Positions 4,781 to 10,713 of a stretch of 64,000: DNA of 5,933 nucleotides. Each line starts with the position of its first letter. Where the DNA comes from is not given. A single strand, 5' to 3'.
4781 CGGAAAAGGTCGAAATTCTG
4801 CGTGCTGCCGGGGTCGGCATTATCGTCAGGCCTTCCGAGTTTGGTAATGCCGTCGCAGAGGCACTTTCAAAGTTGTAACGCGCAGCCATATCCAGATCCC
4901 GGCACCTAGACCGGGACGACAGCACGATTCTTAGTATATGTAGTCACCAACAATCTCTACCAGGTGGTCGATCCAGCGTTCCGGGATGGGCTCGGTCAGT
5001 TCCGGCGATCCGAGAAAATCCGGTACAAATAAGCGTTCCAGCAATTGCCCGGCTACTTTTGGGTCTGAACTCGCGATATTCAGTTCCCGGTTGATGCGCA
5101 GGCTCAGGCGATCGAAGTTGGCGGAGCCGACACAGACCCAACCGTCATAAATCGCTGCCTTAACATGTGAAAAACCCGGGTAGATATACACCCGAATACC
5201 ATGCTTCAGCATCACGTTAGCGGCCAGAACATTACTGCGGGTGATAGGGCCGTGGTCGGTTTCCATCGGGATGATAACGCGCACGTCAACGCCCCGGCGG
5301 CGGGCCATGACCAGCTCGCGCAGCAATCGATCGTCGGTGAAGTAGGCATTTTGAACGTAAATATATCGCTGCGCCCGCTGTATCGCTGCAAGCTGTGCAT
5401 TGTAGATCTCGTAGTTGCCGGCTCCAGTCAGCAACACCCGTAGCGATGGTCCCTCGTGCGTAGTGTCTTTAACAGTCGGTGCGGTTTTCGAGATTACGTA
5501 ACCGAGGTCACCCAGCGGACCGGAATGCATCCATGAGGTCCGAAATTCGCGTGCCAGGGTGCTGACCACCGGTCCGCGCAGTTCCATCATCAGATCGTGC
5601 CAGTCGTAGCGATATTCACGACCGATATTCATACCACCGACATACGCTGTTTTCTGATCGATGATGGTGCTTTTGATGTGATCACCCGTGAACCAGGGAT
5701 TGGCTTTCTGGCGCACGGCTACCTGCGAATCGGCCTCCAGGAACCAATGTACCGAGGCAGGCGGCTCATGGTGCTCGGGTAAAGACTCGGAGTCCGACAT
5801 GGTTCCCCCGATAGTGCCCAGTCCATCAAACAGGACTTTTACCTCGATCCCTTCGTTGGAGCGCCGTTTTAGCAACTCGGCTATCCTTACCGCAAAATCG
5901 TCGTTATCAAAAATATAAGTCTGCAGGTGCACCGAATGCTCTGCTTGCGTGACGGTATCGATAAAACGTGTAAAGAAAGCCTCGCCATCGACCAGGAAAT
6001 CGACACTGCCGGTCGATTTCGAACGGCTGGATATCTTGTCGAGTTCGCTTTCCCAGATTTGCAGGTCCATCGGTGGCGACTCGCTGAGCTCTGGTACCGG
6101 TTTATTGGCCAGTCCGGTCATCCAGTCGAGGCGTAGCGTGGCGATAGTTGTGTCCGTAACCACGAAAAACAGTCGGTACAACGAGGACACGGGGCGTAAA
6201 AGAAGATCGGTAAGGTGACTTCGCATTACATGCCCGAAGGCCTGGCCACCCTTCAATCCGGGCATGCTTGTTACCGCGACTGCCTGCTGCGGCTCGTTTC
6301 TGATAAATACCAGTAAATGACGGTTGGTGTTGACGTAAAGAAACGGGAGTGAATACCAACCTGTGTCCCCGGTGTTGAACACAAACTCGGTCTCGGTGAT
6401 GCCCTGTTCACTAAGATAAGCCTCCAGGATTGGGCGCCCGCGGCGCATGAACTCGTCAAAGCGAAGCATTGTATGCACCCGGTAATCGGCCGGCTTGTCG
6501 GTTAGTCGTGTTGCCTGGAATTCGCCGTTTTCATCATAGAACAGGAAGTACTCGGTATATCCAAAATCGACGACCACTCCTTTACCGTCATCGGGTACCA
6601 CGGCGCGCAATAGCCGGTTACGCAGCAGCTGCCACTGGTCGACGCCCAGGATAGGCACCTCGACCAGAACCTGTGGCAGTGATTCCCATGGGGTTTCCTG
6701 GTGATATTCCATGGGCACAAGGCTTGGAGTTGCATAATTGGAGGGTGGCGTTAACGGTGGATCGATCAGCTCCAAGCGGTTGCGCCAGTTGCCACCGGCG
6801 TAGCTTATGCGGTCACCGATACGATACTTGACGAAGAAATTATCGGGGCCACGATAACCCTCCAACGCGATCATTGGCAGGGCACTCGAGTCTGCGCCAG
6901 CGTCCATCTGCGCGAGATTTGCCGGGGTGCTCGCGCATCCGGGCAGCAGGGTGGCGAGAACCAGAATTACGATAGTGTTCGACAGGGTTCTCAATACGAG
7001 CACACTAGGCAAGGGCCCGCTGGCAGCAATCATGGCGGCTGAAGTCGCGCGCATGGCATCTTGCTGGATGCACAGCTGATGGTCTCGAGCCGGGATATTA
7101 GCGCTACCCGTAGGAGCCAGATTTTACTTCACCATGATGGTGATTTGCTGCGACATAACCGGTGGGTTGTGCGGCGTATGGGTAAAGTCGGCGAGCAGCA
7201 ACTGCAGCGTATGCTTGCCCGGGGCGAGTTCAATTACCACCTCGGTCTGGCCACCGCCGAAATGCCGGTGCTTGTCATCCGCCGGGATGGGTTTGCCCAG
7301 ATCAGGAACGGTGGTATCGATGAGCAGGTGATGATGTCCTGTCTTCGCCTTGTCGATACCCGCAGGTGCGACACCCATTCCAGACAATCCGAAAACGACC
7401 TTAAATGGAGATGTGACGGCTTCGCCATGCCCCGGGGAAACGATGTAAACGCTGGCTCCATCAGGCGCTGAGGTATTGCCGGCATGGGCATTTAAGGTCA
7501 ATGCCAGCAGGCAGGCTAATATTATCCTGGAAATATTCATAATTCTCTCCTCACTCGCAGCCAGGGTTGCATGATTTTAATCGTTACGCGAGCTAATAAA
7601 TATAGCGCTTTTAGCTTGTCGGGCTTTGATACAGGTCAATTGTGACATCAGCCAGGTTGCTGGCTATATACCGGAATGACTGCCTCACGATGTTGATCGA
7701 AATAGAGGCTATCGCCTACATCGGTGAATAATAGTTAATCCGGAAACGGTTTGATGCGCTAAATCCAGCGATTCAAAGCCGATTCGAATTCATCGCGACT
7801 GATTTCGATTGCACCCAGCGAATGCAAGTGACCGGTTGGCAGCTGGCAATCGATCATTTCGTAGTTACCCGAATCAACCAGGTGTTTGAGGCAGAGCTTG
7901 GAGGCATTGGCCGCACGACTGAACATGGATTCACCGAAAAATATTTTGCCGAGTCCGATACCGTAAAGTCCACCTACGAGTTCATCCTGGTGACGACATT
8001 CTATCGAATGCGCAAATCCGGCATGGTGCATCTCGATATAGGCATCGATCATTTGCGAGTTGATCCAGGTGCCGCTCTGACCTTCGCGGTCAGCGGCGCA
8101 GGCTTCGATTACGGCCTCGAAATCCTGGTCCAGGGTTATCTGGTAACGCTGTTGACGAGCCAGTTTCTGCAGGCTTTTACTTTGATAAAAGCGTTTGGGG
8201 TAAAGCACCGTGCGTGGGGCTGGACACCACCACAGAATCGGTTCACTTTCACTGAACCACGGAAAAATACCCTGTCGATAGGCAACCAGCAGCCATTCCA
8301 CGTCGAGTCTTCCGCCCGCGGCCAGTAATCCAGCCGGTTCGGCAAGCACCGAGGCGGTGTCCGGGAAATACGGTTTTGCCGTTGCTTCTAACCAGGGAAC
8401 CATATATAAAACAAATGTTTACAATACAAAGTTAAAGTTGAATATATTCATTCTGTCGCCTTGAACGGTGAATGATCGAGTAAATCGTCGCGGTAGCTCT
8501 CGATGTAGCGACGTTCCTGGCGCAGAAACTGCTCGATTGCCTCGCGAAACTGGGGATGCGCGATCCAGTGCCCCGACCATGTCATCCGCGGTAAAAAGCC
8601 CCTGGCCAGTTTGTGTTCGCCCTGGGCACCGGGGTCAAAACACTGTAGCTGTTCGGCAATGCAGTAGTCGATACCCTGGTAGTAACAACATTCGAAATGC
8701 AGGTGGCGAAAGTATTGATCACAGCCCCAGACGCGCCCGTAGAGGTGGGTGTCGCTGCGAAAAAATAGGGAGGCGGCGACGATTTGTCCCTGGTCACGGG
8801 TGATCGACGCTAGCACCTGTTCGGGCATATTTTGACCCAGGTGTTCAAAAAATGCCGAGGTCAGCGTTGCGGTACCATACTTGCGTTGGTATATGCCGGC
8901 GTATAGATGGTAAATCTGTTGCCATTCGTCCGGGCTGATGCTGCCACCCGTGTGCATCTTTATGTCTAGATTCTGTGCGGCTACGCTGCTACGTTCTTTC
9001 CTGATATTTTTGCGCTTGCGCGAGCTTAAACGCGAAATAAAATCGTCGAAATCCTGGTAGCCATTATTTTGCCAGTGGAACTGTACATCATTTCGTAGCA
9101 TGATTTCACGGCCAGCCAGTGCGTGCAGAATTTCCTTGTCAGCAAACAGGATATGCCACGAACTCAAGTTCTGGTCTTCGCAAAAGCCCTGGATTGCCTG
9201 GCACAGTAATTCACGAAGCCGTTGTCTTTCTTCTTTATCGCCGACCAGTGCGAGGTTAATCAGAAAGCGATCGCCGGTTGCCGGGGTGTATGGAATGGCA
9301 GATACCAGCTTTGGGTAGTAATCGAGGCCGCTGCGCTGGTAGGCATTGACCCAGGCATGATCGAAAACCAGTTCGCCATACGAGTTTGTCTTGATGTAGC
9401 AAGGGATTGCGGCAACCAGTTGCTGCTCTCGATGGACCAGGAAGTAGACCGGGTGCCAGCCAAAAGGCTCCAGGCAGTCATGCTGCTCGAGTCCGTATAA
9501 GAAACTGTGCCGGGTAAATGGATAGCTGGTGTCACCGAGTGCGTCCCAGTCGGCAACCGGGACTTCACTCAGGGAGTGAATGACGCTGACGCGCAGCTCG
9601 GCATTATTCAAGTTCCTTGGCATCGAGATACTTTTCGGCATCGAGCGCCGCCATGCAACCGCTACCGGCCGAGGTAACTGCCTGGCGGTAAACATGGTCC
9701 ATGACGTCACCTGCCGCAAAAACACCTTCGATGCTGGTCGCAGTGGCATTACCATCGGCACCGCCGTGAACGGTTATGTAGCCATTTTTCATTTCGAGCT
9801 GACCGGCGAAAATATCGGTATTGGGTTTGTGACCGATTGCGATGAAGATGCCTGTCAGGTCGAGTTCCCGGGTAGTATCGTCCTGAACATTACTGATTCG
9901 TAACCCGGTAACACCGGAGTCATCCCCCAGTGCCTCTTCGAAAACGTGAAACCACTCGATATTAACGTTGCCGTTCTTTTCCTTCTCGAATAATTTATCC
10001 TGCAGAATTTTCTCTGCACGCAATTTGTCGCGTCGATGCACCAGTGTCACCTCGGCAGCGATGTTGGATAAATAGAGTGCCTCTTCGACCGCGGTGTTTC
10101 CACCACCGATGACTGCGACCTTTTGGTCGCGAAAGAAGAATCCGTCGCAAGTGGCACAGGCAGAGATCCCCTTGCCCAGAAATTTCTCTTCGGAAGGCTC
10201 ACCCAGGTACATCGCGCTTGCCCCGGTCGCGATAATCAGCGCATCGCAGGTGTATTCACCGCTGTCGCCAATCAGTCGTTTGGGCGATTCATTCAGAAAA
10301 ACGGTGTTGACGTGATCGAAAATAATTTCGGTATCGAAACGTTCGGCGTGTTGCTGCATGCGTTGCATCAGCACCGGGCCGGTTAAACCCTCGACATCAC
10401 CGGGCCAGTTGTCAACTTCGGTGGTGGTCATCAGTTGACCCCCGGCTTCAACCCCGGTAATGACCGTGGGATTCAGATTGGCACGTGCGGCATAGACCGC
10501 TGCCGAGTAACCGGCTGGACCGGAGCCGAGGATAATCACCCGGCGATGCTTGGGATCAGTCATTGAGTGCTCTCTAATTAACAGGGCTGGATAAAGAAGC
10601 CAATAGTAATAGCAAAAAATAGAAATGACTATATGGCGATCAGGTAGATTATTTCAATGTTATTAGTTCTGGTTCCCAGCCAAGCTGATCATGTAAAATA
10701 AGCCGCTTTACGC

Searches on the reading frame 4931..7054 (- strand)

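Call 6: search_protein_families(library=ncbifam, proteins=[window:4931-7054:-])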
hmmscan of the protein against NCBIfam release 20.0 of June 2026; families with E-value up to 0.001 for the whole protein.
window:4931-7054:- (707 aa): 8 families
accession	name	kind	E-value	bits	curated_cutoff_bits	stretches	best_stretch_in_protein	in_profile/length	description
TIGR04265.1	bac_cardiolipin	equivalog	3.7e-45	154.8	290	1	346-684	116-455/483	cardiolipin synthase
NF008427.0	PRK11263.1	equivalog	2.2e-39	135.7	281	1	347-675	7-336/409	cardiolipin synthase ClsB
NF009107.0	PRK12452.1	equivalog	1.2e-28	100.2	787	1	350-686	141-483/509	cardiolipin synthase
NF038319.1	DISARM_DrmC_I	equivalog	1.2e-12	47.9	133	2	558-674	103-230/236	DISARM system phospholipase D-like protein DrmC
NF010490.0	PRK13912.1-1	equivalog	3.3e-06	27.3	211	0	557-671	38-148/159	nuclease NucT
NF010492.0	PRK13912.1-3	equivalog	2.5e-05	24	297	0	549-663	34-156/178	nuclease NucT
NF010491.0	PRK13912.1-2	equivalog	7.8e-05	22.5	225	0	549-664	36-159/180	nuclease NucT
NF006946.0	PRK09428.1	equivalog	9.3e-05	21.5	314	0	335-474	11-153/451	CDP-diacylglycerol--serine O-phosphatidyltransferase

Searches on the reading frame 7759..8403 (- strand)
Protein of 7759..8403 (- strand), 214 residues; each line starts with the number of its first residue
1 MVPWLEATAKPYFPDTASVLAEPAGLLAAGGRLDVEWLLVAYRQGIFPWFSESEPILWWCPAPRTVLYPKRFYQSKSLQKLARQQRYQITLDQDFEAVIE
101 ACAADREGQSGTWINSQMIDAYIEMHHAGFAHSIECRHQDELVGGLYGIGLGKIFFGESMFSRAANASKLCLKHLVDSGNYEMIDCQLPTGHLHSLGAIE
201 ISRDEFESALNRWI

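Call 34: search_protein_families(library=ncbifam, max_evalue=1e-20, proteins=[window:7759-8403:-])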
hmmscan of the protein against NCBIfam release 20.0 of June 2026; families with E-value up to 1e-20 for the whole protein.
window:7759-8403:- (214 aa): 1 family
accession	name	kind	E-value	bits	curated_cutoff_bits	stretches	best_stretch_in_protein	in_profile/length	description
TIGR00667.1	aat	equivalog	4e-59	199.3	143.55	1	34-212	1-181/193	leucyl/phenylalanyl-tRNA--protein transferase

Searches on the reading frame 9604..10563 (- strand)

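Call 34: search_protein_families(library=ncbifam, max_evalue=1e-20, proteins=[window:9604-10563:-])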
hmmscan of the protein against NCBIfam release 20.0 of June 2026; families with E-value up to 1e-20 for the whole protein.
window:9604-10563:- (319 aa): 4 families
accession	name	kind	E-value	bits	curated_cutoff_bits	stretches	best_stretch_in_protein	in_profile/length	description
NF007614.0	PRK10262.1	equivalog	1.3e-154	514.2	644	1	2-315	2-316/321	thioredoxin-disulfide reductase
TIGR01292.1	TRX_reduct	equivalog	8.6e-117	389.2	343.45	1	8-313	2-300/300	thioredoxin-disulfide reductase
TIGR03140.1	AhpF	equivalog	8.7e-67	225.8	502.9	1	5-312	211-511/515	alkyl hydroperoxide reductase subunit F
TIGR03143.1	AhpF_homolog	hypoth_equivalog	1.3e-66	225.3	687.65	1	9-316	7-311/555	putative alkyl hydroperoxide reductase F subunit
